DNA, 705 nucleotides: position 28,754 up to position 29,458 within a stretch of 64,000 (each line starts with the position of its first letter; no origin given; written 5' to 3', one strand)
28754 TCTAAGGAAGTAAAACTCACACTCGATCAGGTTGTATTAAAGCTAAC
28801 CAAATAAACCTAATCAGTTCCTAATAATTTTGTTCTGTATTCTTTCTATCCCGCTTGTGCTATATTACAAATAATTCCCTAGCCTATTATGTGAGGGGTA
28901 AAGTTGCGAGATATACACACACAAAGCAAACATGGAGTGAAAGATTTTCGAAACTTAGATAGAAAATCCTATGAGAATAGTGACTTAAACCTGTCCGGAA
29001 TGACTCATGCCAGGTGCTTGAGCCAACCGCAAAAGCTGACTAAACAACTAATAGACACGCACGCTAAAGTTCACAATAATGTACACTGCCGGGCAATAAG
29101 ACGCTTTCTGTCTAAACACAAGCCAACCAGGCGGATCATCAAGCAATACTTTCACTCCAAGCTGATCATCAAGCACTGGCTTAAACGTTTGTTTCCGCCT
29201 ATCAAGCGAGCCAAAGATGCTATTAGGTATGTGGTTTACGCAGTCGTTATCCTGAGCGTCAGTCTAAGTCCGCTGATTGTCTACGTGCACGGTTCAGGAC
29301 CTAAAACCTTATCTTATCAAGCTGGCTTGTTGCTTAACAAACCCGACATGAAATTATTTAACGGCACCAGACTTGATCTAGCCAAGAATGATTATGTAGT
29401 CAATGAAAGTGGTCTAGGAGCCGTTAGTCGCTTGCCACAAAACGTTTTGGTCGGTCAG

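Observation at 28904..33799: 1631-aa membrane-anchored protein built from 21 tandem Kelch-like blades: candidate host or surface adhesin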

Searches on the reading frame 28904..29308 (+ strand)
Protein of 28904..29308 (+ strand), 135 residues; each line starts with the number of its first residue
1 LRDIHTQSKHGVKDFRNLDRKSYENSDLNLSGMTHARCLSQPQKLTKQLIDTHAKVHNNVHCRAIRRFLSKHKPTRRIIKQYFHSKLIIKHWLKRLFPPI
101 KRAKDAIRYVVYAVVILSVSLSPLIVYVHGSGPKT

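Call 14: search_protein_families(library=pfam, proteins=[window:28904-29308:+], max_evalue=10)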
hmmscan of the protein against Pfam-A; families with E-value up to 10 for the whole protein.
seq(135 aa): 1 family
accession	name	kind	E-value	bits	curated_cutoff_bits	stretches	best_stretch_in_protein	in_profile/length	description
PF23299.1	DUF7081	-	0.029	15.4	27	2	69-101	50-82/96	Domain of unknown function (DUF7081)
